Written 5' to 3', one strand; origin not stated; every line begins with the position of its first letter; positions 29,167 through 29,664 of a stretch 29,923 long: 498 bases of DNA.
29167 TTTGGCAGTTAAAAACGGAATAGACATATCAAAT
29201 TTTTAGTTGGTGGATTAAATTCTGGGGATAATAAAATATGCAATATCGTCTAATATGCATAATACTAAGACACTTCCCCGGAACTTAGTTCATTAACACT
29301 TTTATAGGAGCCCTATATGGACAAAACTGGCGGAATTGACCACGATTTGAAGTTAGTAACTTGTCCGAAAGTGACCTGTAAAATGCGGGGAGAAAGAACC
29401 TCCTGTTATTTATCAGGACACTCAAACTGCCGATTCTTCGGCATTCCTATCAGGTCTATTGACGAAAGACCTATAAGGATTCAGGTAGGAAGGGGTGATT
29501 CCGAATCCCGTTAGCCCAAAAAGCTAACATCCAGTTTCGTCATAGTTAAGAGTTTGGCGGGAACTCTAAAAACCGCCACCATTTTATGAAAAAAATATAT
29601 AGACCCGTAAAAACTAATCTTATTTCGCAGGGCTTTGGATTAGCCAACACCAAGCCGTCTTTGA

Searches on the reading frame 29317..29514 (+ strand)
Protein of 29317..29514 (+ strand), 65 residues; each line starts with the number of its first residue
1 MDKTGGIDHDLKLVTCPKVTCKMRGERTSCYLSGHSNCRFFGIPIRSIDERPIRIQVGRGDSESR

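Call 13: search_protein_families(library=pfam, proteins=[window:29317-29514:+], max_evalue=0.01)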
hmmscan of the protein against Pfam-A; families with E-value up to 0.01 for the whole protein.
window:29317-29514:+ (65 aa): 0 families

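Call 14: search_protein_families(library=phrogs, proteins=[window:29317-29514:+], max_evalue=0.01)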
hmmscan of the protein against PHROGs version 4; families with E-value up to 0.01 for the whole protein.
window:29317-29514:+ (65 aa): 0 families

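Call 19: find_homologous_proteins(query=window:29317-29511:+, max_evalue=10)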
Query window:29317-29511:+ (65 aa): 2 proteins with E <= 10 among 2 candidates.
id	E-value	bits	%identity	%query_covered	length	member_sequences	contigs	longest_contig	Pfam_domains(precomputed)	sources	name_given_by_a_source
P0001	2.2e-21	92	73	86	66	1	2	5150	-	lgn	-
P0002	4.3e-13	66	81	55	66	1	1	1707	-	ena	-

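Call 22: find_encoding_contigs(protein=P0001, flank=5000)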
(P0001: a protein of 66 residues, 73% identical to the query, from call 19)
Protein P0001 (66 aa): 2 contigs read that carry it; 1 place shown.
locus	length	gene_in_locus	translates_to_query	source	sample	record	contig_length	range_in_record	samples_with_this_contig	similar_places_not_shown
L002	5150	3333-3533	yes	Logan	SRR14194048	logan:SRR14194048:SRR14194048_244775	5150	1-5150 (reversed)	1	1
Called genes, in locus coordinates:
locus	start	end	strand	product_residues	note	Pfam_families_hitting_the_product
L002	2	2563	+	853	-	?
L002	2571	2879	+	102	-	-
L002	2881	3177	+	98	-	-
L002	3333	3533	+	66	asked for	-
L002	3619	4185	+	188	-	PF01551:Peptidase_M23 (weak)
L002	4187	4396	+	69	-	-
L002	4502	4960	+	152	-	-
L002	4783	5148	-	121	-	?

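Call 23: find_encoding_contigs(protein=P0002, flank=5000)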
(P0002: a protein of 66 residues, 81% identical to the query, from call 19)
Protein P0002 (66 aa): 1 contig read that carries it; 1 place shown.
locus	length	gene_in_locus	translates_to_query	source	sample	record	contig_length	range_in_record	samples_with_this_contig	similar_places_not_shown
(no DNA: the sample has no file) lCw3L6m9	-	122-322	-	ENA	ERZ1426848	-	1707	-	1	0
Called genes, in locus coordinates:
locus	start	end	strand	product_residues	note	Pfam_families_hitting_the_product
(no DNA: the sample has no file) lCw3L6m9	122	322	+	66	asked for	-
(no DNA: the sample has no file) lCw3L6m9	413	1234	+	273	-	PF00112:Peptidase_C1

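Call 27: find_homologous_proteins(query=A2, max_evalue=1)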
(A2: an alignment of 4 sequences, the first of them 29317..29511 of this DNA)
Query A2 (4 sequences) (65 aa, profile of the alignment): 2 proteins with E <= 1 among 9 candidates.
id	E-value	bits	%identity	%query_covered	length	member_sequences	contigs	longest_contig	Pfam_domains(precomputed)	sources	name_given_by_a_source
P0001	2.2e-34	135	73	86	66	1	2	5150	-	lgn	-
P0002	1.2e-30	123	81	55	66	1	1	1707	-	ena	-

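Call 28: find_related_loci(query=A2, collection=viral_contigs, flank=2500)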
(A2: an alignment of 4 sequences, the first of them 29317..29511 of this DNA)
Query A2 (65 aa) in viral_contigs; peptide patterns used: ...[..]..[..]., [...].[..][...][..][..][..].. (x = any residue, [..] = any of these).
18 stretches matched a pattern; 2 encode a relative of the query (tblastn E <= 1e-3); 2 distinct loci.
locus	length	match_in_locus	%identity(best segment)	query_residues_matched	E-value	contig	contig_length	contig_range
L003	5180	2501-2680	38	4-60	1e-10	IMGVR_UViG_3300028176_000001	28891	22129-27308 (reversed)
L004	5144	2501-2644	37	2-55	1e-5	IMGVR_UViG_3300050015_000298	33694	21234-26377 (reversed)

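Call 29: find_related_loci(query=A2, collection=metagenome_contigs, flank=2500)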
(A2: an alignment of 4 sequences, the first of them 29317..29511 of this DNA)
Query A2 (65 aa) in metagenome_contigs; peptide patterns used: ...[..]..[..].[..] (x = any residue, [..] = any of these).
21 stretches matched a pattern, but none encodes a relative of the query by tblastn (E <= 1e-3).

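Call 39: find_homologous_proteins(query=A4, max_evalue=1e-10)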
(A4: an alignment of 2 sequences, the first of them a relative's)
Query A4 (2 sequences) (188 aa, profile of the alignment): 29 proteins with E <= 1e-10 among 263 candidates.
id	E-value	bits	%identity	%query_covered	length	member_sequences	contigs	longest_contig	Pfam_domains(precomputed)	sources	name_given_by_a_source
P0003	6.3e-119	413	100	100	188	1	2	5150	PF01551.30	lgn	-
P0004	1.2e-78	281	61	98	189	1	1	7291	PF01551.30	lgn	-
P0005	2.1e-75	271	62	89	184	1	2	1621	PF01551.30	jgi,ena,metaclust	metaclust:\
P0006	2.4e-71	258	54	97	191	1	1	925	PF01551.30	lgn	-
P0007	1.5e-70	255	51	97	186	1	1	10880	PF01551.30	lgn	-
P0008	3.9e-69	250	55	97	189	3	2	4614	PF01551.30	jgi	jgi:hypothetical protein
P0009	8.9e-69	249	56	98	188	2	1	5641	PF01551.30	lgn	-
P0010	5.2e-68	247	52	97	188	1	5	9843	PF01551.30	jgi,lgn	jgi:hypothetical protein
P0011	1.1e-67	246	53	99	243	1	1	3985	PF01551.30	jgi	jgi:hypothetical protein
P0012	1.8e-67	245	53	99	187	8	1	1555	PF01551.30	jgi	-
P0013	2.5e-65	238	52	98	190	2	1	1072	PF01551.30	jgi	jgi:hypothetical protein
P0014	3.1e-64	234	54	98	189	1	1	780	PF01551.30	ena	-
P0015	8.7e-64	233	50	99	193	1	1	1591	PF01551.30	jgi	jgi:hypothetical protein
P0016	1.7e-61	225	50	93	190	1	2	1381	PF01551.30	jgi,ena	-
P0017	2.2e-61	225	54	98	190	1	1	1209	PF01551.30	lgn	-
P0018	2.7e-61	225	49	99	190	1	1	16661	PF01551.30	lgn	-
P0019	8.1e-60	220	53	97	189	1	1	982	PF01551.30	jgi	jgi:hypothetical protein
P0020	6.0e-59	217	50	97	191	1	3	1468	PF01551.30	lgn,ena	-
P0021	6.3e-59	217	52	96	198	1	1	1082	PF01551.30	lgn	-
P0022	3.4e-58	215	49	99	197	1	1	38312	PF01551.30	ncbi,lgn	-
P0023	2.0e-57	212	51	97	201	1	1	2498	PF01551.30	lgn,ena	-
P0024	1.3e-56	210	49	97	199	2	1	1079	PF01551.30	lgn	-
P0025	1.8e-55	206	48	97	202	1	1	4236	PF01551.30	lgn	-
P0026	3.7e-54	201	49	99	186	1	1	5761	PF01551.30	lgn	-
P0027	2.8e-51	192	54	85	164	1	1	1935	PF01551.30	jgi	jgi:hypothetical protein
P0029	2.3e-47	179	45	97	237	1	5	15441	PF01551.30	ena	-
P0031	1.3e-13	69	31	97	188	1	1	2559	PF01551.30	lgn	-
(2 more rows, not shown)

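Call 40: find_encoding_contigs(protein=P0004, flank=3000, max_places=3)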
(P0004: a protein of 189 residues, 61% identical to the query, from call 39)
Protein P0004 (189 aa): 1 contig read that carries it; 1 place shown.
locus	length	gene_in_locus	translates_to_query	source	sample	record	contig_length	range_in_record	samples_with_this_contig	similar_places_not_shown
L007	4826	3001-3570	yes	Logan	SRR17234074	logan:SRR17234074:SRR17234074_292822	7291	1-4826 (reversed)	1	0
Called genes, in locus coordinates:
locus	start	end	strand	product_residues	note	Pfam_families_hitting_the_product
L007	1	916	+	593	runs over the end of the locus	-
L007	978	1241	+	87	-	-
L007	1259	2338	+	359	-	PF10102:DUF2341, PF13385:Laminin_G_3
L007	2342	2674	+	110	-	-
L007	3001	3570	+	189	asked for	PF01551:Peptidase_M23 (weak)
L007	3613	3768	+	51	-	-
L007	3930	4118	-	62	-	-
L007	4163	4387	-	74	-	-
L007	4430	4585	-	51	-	-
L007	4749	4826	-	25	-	?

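Call 41: find_encoding_contigs(protein=P0007, flank=3000, max_places=3)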
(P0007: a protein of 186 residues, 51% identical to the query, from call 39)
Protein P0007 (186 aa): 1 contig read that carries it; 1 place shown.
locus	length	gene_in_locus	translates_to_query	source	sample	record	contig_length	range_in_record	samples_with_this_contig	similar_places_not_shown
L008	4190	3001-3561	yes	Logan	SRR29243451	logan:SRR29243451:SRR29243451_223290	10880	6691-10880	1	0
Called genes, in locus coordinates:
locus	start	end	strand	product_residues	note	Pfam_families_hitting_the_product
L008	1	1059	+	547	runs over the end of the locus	-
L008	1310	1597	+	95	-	-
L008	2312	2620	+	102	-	-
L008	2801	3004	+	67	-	-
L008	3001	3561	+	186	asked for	PF01551:Peptidase_M23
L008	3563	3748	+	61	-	-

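Call 42: find_encoding_contigs(protein=P0009, flank=3000, max_places=3)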
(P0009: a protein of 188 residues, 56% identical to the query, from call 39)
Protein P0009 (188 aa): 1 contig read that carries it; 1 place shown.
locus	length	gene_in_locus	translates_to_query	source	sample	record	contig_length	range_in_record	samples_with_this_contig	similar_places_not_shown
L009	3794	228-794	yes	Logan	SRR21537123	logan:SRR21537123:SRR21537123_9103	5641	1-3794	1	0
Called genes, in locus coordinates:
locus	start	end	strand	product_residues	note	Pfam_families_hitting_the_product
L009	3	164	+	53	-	?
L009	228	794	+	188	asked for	PF01551:Peptidase_M23 (weak)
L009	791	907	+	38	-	-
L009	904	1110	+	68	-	-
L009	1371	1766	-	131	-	-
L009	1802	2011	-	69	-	-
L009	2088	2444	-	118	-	-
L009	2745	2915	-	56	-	-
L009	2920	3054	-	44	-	-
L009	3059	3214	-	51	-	-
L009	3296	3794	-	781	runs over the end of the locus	?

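Call 43: find_encoding_contigs(protein=P0010, flank=3000, max_places=5)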
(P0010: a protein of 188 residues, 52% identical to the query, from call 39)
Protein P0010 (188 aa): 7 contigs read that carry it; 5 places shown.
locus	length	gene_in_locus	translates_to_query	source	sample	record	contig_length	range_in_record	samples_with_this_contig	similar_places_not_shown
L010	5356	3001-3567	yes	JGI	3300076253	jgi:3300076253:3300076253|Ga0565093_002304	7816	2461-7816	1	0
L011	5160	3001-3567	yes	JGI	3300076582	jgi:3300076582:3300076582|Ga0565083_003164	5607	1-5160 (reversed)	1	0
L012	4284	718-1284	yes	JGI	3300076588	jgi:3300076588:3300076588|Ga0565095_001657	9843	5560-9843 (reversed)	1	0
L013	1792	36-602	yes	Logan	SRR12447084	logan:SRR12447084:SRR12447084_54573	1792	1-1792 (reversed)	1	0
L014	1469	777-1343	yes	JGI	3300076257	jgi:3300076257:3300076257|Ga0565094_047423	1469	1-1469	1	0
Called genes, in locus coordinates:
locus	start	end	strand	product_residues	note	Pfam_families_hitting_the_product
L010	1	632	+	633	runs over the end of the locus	-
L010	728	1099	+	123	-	-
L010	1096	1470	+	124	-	-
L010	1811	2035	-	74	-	-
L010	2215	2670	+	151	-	-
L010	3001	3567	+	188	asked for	PF01551:Peptidase_M23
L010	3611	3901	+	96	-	-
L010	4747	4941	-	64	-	-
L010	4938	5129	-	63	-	-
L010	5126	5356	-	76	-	?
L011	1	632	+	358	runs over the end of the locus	?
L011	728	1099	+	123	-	-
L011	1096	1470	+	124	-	-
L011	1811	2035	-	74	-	-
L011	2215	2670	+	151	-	-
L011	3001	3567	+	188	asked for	PF01551:Peptidase_M23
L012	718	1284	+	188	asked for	PF01551:Peptidase_M23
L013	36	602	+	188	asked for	PF01551:Peptidase_M23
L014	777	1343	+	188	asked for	PF01551:Peptidase_M23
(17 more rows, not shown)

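Call 56: find_encoding_contigs(protein=P0022, flank=3000, max_places=2)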
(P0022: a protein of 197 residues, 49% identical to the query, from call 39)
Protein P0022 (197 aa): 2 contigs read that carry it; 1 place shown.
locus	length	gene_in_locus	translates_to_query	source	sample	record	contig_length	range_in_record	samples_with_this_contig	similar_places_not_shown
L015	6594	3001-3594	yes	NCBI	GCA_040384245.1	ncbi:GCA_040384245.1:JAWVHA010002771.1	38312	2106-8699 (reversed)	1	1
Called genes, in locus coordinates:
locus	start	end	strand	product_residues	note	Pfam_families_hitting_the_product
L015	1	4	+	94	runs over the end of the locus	-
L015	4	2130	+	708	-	-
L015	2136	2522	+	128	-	-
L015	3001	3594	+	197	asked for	PF01551:Peptidase_M23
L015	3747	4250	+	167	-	PF02945:Endonuclease_7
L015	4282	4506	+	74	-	-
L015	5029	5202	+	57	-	-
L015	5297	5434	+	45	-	-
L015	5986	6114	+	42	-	-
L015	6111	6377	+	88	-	-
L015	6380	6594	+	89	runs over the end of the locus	-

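Call 57: find_encoding_contigs(protein=P0018, flank=3000, max_places=2)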
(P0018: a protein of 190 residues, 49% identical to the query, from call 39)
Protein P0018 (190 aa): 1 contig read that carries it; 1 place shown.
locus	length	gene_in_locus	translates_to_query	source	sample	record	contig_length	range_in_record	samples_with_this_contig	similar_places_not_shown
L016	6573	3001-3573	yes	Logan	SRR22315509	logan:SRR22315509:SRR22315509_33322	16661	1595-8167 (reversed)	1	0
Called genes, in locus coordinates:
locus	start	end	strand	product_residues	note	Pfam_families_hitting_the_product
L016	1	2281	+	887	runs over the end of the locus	PF05658:YadA_head (faint)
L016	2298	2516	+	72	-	-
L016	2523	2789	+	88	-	-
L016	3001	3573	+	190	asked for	PF01551:Peptidase_M23 (weak)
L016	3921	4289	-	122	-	PF01844:HNH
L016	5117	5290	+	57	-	-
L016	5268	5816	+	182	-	-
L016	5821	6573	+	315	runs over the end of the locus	PF03796:DnaB_C, PF06745:ATPase (weak), PF03796:DnaB_C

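Call 58: find_encoding_contigs(protein=P0029, flank=3000, max_places=3)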
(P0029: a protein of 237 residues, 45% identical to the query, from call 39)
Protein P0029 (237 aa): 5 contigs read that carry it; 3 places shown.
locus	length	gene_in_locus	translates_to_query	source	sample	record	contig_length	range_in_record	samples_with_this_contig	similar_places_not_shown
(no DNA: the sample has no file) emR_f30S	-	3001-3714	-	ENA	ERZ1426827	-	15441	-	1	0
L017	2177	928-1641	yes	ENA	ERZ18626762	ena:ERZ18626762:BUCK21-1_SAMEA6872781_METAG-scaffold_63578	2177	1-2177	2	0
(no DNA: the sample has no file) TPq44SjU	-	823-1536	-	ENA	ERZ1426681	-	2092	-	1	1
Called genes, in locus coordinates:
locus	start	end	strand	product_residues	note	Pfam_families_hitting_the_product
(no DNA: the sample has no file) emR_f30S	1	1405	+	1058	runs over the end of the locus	-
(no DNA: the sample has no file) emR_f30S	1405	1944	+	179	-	-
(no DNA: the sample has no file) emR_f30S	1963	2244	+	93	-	-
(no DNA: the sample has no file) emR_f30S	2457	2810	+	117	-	-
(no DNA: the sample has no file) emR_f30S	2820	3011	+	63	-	-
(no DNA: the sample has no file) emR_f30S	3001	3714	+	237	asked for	PF01551:Peptidase_M23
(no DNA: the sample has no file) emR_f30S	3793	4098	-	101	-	-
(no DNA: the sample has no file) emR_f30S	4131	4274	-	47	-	-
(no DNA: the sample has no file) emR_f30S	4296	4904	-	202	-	PF00145:DNA_methylase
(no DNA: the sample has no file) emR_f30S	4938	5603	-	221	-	?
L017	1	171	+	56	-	?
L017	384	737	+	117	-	-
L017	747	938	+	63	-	-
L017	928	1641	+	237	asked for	PF01551:Peptidase_M23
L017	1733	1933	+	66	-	-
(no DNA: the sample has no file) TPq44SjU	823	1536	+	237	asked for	PF01551:Peptidase_M23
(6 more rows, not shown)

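Call 59: find_encoding_contigs(protein=P0008, flank=3000, max_places=2)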
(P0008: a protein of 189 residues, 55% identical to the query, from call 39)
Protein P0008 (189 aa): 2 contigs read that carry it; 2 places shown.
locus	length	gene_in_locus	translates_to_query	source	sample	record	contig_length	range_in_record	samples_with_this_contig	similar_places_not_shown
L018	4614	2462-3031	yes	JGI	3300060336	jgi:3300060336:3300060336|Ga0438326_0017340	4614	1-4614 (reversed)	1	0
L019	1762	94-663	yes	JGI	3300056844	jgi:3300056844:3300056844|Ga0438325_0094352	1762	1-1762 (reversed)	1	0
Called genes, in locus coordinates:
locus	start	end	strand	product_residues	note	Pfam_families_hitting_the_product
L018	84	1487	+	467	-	-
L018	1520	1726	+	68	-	-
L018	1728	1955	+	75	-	-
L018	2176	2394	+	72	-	-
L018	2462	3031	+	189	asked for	PF01551:Peptidase_M23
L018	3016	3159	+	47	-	-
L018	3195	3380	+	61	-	-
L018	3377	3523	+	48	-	-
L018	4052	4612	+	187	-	?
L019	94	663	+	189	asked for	PF01551:Peptidase_M23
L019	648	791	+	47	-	-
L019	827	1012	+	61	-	-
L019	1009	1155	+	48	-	-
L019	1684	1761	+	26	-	?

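Call 64: search_protein_representatives(alignment_id=A5)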
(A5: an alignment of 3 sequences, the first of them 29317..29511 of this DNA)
Query: 3 sequences, 66 profile positions. Proteins with E-value up to 0.001 (for the whole library): 15; up to 1e-10: 1; up to 1e-30: 1. The best 15 are listed.
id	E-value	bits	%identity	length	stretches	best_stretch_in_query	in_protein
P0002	2.0e-35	136.5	-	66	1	1-64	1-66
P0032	4.2e-07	45.7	-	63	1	2-51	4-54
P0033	6.2e-07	45.2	-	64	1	1-45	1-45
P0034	1.3e-06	44.2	-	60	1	3-50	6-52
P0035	1.6e-06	43.9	-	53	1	10-44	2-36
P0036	4.0e-06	42.6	-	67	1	3-64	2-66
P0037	3.0e-05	39.8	-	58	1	3-38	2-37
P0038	4.9e-05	39.1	-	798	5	7-24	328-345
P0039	7.8e-05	38.5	-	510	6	4-52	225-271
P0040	1.0e-04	38.1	-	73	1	4-40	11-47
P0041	1.2e-04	37.9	-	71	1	1-57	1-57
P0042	3.9e-04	36.3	-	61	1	1-40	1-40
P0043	4.6e-04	36.0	-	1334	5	11-32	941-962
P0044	5.2e-04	35.8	-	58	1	1-37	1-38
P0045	8.8e-04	35.1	-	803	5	7-24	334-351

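Call 66: predict_structure(alignment_id=A5)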
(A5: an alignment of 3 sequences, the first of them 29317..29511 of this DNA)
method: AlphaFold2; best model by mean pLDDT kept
length: 65 residues; sequences in the alignment: 3
mean_pLDDT: 44.8   pTM: 0.20
mean pLDDT of the five models: 44.8, 44.4, 44.3, 40.5, 38.5
residues with pLDDT >= 90: 0; 70-90: 0; 50-70: 7; < 50: 58
segments of 3 or more residues with pLDDT < 50: 1-24, 26-39, 41-48, 58-65
pLDDT, mean of each block of 10 residues (from residue 1): 39 45 45 47 47 49 39
secondary structure, 60 per line:
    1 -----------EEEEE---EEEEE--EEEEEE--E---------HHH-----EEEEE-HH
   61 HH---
elements in order: E12-16 E20-24 E27-32 E53-57 H59-62

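Call 69: search_protein_families(library=pfam, alignment_id=A6, max_evalue=1)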
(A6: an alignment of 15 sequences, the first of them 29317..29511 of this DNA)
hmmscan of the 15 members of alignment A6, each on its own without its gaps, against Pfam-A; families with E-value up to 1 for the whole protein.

A. member 1, window:29317-29511:+ (65 aa): 0 families

B. families by the number of members that match (of 15 scanned): 3 families
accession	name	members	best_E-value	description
PF13600.11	DUF4140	1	0.027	N-terminal domain of unknown function (DUF4140)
PF17252.7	DUF5319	1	0.029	Family of unknown function (DUF5319)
PF06360.16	E_raikovi_mat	1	0.056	Euplotes raikovi mating pheromone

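Call 70: search_solved_structures(query=A6, max_evalue=10)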
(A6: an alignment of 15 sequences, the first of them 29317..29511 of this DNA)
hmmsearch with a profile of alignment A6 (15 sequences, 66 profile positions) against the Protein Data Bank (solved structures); distinct sequences matched with E-value up to 10: 1.
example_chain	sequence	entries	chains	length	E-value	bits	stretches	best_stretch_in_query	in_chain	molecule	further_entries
1erc_A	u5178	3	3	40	0.12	15.6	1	20-43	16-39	PHEROMONE ER-1 | MATING PHEROMONE ER-1 | Mating pheromone Er-1/Er-3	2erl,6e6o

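Call 80: predict_structure(alignment_id=A7)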
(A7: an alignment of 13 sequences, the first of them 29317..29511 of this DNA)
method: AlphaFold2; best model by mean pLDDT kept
length: 65 residues; sequences in the alignment: 13
mean_pLDDT: 46.9   pTM: 0.17
mean pLDDT of the five models: 46.9, 45.2, 44.4, 42.8, 42.3
residues with pLDDT >= 90: 0; 70-90: 0; 50-70: 20; < 50: 45
segments of 3 or more residues with pLDDT < 50: 1-3, 9-20, 41-65
pLDDT, mean of each block of 10 residues (from residue 1): 46 48 53 51 45 42 40
secondary structure, 60 per line:
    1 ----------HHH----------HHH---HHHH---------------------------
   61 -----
elements in order: H30-33

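Call 111: search_dna_similar(query=L002:3619-4182:+, collection=phages, mode=protein, max_rows=15)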
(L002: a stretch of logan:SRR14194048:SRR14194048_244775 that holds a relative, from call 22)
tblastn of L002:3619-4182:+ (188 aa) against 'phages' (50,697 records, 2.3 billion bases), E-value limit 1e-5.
Records with a match: 1; places in all: 1; records where one place covers at least 80% of the query: 0.
Best place of each record, by identity: <60% 1.
By first word of the organism name: Bacillus 1.
By host as written in the record: Bacillus thuringiensis kurstaki 1.
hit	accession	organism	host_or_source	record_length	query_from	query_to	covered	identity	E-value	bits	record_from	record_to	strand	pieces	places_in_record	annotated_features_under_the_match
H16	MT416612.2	Bacillus phage YungSlug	Bacillus thuringiensis kurstaki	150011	2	138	73%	30.7%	5e-6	52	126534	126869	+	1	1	peptidoglycan metallopeptidase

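Call 116: search_dna_similar(query=window:29317-29511:+, collection=phages, mode=protein, max_evalue=1, max_rows=10)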
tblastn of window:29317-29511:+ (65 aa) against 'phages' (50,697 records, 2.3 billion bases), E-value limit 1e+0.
No match.
